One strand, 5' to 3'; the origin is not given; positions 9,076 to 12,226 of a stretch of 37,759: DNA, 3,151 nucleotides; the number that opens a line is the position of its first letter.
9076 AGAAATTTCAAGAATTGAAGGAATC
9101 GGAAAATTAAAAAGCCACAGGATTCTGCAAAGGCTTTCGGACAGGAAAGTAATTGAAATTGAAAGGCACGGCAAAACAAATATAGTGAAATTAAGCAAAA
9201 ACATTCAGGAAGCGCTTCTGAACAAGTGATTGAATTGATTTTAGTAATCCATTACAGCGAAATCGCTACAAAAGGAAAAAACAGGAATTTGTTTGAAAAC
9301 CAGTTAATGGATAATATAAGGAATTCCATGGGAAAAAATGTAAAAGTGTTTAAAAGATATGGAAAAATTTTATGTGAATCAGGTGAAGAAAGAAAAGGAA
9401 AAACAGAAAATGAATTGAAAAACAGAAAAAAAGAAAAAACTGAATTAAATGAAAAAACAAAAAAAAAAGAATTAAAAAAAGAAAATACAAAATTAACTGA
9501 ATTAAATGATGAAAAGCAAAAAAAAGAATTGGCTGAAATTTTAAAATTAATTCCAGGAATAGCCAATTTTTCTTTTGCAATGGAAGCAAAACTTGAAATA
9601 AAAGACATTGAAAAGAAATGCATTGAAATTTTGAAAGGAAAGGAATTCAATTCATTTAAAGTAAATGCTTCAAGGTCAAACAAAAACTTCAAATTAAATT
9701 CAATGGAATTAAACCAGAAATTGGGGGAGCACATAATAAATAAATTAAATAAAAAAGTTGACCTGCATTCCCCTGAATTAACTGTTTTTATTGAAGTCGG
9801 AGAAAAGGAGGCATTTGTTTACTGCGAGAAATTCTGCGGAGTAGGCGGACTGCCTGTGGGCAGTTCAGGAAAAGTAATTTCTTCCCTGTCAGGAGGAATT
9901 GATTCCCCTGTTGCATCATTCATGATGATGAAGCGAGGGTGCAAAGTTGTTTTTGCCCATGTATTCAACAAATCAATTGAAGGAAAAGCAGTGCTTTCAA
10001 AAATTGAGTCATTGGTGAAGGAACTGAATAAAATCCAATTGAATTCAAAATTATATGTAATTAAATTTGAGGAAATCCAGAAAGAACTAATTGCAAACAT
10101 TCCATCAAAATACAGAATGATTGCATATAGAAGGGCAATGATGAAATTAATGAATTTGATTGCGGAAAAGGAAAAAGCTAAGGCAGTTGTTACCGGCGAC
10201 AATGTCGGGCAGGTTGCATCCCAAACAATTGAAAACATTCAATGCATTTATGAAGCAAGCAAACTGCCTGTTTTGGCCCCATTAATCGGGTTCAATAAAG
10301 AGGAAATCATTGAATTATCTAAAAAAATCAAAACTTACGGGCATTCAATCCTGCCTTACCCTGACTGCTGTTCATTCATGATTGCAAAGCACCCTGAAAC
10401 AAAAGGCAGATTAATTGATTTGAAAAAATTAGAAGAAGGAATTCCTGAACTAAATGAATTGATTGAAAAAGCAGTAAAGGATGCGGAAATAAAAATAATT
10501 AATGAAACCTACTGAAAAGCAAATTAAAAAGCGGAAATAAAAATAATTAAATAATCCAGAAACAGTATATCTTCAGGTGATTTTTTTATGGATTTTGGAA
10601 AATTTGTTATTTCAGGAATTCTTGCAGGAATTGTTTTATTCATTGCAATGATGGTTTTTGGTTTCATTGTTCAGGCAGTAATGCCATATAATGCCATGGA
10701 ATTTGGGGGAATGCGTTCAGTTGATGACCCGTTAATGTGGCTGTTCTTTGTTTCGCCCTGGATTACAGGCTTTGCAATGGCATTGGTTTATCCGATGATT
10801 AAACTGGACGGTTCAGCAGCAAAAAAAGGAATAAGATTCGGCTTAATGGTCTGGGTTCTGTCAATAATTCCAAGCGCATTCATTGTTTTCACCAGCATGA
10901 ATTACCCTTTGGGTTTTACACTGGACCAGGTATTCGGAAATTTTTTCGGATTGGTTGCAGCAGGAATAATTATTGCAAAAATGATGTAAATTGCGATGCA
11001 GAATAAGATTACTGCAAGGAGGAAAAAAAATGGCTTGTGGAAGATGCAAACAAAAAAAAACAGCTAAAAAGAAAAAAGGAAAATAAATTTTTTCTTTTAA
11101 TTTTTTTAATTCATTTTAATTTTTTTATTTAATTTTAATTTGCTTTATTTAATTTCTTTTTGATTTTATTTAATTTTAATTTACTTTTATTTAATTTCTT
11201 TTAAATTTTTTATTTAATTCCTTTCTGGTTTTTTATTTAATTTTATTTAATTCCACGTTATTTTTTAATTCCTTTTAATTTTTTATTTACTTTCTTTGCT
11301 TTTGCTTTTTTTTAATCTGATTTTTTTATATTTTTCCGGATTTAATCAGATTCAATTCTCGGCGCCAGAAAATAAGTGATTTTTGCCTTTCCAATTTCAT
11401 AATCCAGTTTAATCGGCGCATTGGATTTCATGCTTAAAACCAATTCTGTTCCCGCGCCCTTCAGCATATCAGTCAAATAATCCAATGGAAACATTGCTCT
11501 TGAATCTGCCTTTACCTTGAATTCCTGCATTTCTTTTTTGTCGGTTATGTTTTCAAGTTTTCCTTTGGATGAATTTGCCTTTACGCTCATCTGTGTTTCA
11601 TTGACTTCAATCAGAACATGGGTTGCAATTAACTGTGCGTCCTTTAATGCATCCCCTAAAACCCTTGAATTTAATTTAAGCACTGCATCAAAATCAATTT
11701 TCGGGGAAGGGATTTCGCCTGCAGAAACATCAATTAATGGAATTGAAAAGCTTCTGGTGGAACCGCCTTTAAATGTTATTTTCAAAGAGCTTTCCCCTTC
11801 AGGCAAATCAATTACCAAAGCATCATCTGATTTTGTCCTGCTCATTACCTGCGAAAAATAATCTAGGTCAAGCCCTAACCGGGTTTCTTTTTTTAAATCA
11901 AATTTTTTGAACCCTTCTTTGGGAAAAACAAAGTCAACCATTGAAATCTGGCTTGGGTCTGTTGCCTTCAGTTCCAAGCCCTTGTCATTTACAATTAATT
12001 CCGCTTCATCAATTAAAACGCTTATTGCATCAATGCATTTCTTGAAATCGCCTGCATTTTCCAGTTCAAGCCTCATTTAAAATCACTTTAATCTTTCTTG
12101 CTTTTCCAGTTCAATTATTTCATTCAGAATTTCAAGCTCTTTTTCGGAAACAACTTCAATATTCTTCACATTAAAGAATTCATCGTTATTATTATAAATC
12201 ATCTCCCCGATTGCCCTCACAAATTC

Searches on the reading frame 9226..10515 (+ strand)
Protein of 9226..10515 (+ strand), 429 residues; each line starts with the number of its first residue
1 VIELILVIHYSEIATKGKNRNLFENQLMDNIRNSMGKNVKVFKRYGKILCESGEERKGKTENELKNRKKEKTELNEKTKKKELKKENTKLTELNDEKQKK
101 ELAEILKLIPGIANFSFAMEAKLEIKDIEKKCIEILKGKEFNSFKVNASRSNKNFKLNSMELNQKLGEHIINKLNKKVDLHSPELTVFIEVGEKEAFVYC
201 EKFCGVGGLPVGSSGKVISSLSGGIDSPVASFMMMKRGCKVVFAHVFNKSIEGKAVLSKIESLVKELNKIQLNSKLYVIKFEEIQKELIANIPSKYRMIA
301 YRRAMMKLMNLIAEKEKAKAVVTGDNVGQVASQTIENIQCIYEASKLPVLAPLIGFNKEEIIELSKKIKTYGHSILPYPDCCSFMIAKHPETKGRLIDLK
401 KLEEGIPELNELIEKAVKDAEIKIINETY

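Call 38: search_protein_families(library=pfam, proteins=[window:9226-10515:+])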
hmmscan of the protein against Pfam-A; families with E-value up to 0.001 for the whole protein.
window:9226-10515:+ (429 aa): 4 families
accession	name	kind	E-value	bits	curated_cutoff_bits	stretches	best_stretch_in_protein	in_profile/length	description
PF02568.20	ThiI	-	9.3e-68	228.2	20.5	1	212-404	1-193/197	Thiamine biosynthesis protein (ThiI)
PF02926.22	THUMP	-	3.3e-16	59.9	20.6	1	125-200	4-83/84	THUMP domain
PF22025.1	ThiI_fer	-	7.5e-16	58.8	25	1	6-63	2-61/72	ThiI ferredoxin-like domain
PF06508.19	QueC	-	6.6e-05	23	22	0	217-370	2-175/210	Queuosine biosynthesis protein QueC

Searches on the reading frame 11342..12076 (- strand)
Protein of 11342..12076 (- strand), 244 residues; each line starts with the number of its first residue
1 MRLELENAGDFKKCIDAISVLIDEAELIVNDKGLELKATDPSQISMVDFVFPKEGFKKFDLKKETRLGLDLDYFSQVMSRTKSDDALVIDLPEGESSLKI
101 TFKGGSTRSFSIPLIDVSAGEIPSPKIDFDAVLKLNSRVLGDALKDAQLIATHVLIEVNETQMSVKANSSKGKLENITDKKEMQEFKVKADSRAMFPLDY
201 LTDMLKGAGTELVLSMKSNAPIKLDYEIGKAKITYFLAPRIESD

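Call 39: search_protein_families(library=pfam, proteins=[window:11342-12076:-])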
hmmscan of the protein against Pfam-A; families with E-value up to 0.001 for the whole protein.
window:11342-12076:- (244 aa): 2 families
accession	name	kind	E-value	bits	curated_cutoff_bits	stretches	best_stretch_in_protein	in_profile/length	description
PF00705.23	PCNA_N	-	1.8e-14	54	20.3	1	3-105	4-106/127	Proliferating cell nuclear antigen, N-terminal domain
PF02747.20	PCNA_C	-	4.3e-07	30.6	23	1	125-239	3-126/128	Proliferating cell nuclear antigen, C-terminal domain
